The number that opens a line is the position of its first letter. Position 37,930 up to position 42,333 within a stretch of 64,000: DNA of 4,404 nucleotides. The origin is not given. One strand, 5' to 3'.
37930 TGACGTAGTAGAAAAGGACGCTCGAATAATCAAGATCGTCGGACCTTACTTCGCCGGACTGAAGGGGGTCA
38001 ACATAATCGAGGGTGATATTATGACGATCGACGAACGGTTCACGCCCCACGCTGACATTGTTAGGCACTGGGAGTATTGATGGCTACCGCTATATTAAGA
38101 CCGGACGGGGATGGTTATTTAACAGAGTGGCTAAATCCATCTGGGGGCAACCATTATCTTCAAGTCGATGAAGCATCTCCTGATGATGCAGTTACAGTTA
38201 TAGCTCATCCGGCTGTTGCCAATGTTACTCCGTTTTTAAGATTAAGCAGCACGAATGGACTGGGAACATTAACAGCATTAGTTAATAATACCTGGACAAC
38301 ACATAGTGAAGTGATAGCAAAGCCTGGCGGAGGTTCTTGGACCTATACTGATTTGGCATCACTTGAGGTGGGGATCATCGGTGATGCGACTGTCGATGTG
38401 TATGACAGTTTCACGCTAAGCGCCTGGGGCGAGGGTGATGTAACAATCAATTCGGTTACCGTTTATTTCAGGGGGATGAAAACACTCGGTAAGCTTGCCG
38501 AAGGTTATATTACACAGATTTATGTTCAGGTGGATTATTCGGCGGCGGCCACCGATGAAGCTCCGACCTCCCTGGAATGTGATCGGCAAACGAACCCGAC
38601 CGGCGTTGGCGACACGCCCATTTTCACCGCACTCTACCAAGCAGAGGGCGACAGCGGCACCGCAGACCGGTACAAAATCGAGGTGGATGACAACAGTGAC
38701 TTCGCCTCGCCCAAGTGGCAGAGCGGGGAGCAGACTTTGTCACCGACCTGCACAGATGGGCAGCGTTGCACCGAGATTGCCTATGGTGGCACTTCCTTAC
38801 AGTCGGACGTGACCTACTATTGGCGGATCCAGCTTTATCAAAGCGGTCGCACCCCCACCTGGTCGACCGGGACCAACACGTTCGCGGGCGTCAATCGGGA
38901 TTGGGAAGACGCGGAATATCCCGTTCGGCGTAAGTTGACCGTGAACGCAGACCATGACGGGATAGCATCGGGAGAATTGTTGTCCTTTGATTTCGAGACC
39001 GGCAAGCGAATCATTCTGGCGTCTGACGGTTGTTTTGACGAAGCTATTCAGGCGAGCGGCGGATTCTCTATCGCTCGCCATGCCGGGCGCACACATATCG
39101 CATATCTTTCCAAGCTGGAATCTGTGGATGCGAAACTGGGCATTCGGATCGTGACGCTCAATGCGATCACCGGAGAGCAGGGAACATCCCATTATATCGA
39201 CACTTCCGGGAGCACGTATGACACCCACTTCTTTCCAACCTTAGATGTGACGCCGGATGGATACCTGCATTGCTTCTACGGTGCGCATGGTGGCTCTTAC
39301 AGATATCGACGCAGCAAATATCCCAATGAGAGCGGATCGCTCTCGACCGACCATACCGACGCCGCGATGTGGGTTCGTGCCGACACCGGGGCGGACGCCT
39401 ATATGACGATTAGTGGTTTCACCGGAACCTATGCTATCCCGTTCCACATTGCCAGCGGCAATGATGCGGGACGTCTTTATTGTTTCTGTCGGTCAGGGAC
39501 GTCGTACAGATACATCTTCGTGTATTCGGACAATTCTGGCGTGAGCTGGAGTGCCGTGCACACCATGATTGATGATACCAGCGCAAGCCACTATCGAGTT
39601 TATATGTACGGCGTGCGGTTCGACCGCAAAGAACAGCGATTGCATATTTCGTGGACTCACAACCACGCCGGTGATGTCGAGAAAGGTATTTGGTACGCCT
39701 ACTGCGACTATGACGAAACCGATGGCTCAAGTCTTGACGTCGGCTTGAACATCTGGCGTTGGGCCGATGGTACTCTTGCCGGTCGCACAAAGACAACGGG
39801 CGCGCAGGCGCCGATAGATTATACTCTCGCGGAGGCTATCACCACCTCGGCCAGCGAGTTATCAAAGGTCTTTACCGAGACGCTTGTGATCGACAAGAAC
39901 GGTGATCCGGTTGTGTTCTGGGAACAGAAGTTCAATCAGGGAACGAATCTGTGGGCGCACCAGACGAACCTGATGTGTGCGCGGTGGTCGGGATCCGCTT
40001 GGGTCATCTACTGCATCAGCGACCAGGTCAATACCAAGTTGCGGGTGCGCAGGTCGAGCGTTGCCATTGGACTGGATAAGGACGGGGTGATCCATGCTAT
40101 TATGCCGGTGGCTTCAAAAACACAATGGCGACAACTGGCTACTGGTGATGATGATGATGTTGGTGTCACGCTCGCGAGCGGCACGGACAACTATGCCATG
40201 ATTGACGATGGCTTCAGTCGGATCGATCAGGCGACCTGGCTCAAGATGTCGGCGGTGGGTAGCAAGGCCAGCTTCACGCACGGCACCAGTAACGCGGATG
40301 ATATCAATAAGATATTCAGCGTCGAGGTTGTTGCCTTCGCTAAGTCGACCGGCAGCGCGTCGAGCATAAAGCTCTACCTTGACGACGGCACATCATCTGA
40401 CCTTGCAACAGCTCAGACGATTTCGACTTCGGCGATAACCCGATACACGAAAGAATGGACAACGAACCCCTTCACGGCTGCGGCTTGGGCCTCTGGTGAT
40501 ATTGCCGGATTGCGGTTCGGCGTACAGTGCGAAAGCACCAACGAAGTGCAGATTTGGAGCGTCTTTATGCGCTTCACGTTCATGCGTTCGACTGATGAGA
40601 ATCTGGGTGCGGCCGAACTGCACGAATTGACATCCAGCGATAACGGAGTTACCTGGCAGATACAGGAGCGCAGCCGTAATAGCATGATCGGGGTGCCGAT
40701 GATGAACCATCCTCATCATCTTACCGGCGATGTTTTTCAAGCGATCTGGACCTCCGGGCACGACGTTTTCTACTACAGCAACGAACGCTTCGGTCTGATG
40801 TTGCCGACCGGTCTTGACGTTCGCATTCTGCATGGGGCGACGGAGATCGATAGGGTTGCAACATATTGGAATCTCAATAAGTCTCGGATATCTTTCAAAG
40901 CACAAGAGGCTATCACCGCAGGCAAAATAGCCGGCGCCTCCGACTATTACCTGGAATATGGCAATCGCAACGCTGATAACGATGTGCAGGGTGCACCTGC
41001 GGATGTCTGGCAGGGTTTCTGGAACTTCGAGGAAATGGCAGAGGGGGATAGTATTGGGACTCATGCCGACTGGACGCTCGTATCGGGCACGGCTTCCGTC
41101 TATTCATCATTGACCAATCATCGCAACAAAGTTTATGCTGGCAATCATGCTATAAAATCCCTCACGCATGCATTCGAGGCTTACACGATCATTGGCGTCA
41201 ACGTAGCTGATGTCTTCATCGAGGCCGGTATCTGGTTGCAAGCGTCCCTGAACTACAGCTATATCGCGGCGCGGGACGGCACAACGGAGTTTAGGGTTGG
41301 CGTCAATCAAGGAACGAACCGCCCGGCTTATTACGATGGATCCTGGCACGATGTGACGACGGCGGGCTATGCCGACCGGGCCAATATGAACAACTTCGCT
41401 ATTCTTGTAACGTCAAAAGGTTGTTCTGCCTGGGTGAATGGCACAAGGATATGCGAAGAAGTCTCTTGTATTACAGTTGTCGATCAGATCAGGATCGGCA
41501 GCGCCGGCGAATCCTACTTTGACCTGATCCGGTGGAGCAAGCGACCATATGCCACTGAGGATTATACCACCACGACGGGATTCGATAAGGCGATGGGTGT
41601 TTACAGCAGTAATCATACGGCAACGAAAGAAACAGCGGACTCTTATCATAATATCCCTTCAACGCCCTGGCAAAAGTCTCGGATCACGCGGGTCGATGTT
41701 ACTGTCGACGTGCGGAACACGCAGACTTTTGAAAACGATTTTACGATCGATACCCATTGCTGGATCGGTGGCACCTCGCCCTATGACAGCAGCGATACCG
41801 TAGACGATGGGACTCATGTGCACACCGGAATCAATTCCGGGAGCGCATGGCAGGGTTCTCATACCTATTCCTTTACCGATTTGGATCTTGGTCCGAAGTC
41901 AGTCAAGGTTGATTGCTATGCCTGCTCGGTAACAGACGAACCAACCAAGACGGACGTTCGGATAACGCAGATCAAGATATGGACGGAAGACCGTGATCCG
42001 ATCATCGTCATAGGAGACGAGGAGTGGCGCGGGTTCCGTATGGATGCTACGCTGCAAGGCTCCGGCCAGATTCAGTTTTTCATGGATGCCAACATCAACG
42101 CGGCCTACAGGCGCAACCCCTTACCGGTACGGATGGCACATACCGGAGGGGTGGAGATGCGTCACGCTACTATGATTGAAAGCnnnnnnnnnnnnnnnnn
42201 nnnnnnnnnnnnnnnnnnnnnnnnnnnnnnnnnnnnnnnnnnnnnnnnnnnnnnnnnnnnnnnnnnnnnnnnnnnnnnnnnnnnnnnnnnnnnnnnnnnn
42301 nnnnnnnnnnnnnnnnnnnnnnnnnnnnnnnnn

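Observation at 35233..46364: An ~11-kb accessory insertion separates the portal gene from the MuF/gp7-like head gene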

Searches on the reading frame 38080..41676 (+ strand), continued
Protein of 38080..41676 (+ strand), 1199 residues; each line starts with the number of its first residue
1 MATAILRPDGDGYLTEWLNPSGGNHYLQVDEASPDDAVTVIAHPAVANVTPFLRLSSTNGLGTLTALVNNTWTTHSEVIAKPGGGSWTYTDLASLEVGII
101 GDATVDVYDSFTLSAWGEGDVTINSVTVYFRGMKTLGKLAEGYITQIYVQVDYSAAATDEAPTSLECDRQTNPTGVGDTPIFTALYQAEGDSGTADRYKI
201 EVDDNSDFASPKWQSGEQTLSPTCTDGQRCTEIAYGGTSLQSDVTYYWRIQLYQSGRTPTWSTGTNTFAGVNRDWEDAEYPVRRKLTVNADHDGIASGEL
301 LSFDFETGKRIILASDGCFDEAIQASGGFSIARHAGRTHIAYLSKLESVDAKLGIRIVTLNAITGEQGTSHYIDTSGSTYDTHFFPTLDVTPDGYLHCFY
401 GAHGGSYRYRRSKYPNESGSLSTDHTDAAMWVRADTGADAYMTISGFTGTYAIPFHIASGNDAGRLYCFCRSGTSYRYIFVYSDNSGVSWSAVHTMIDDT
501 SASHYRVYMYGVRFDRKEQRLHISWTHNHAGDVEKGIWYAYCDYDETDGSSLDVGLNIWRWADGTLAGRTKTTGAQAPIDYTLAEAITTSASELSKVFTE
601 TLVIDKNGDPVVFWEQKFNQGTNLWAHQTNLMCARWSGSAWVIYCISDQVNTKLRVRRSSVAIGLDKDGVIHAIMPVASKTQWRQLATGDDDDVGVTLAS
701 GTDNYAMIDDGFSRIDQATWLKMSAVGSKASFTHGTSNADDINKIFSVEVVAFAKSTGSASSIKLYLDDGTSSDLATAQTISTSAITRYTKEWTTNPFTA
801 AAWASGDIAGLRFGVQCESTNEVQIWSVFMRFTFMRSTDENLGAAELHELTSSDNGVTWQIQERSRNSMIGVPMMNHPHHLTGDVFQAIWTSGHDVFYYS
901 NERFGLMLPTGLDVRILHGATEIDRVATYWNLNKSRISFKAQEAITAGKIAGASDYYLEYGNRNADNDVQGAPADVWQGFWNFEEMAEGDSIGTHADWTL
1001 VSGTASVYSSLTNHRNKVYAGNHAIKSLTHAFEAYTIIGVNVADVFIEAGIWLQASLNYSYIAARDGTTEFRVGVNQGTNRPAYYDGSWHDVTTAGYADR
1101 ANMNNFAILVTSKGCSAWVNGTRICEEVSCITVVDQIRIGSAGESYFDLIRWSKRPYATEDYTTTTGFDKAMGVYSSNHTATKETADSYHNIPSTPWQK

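Call 76: fold_search(model_id=the predicted structure, library=viral)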
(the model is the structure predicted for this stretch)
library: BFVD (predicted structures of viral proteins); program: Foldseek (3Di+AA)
matches with E <= 10: 1685; with E <= 0.001: 409
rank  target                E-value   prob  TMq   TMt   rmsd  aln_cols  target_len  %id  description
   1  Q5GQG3                4.2e-17  1.00  0.17  0.19  29.8      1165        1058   10  Hypothetical-Protein / belonging to T4-LIKE GC: 864 [Synechococcus phage S-PM2]
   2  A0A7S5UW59            1.1e-15  1.00  0.27  0.45  20.5       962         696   12  (no name in the UniProt tables at hand)
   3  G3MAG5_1              3.8e-12  1.00  0.20  0.29  39.3       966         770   10  Gp424 [Bacillus phage G]
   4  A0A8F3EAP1            1.0e-11  1.00  0.21  0.27  38.4      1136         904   11  (no name in the UniProt tables at hand)
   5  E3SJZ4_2              4.2e-11  1.00  0.15  0.15  39.1      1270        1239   10  Structural protein [Synechococcus phage S-ShM2]
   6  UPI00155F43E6         6.7e-11  1.00  0.12  0.14  32.2      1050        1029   11  (no name look-up for this kind of identifier)
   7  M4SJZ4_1              1.1e-10  1.00  0.20  0.19  30.6      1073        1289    8  LamG-like jellyroll fold domain-containing protein (Fragment) [Synechococcus phage Syn30]
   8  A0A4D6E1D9            3.5e-10  1.00  0.13  0.18  27.4       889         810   10  LamG-like jellyroll fold domain-containing protein [Streptomyces phage Circinus]
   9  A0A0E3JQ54            4.5e-10  1.00  0.10  0.13  33.6      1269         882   10  Uncharacterized protein [Bacillus phage Stahl]
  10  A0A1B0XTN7            5.1e-10  1.00  0.12  0.26  20.0       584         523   12  (no name in the UniProt tables at hand)
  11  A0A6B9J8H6            8.9e-10  0.99  0.09  0.10  39.0      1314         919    9  (no name in the UniProt tables at hand)
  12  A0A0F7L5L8            9.4e-10  1.00  0.15  0.17  26.1      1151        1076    8  Sialidase domain-containing protein [uncultured marine virus]
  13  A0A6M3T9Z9            3.3e-09  1.00  0.13  0.28  23.0       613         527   12  Uncharacterized protein [Sphingomonas phage Kharn]
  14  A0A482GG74            3.9e-09  1.00  0.09  0.14  33.5       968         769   10  Tail fiber protein [Escherichia phage EdH4]
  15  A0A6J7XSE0            4.7e-09  1.00  0.12  0.77   4.4       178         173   21  Uncharacterized protein [uncultured Caudovirales phage]
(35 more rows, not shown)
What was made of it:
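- BFVD hits are large cyanophage 'structural proteins', LamG-jellyroll proteins and tail fibres (call 76).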

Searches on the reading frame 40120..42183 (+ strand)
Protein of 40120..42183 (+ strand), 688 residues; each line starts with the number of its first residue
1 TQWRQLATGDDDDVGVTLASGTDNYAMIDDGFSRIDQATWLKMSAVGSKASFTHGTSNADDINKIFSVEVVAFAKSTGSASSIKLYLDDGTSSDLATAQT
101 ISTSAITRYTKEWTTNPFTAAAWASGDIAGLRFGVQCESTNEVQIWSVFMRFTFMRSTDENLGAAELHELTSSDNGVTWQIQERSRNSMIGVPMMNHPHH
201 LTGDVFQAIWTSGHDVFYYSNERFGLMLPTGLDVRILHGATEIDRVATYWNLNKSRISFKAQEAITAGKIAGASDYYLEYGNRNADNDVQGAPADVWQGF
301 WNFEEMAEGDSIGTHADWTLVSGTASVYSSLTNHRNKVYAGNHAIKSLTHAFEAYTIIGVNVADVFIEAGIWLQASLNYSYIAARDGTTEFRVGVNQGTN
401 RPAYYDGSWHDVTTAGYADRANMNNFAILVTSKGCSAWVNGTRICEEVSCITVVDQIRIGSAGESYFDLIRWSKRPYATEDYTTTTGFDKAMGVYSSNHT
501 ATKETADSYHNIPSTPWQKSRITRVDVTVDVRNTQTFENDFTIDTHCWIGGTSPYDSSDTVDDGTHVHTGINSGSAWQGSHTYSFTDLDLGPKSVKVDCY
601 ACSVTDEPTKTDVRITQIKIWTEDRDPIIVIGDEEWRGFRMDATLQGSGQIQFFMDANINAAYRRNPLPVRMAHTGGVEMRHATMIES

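Call 97: search_protein_families(library=pfam, proteins=[window:40120-42183:+], max_evalue=10)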
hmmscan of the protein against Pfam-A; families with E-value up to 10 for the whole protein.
window:40120-42183:+ (688 aa): 2 families
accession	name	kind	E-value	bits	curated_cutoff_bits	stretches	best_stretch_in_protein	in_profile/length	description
PF22265.2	T26-6p_Ig-like_dom_2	-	0.022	15.2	27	1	317-374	64-122/130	T26-6p, second immunoglobulin-like domain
PF07836.16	DmpG_comm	-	0.049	13.6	27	0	319-337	7-25/63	DmpG-like communication domain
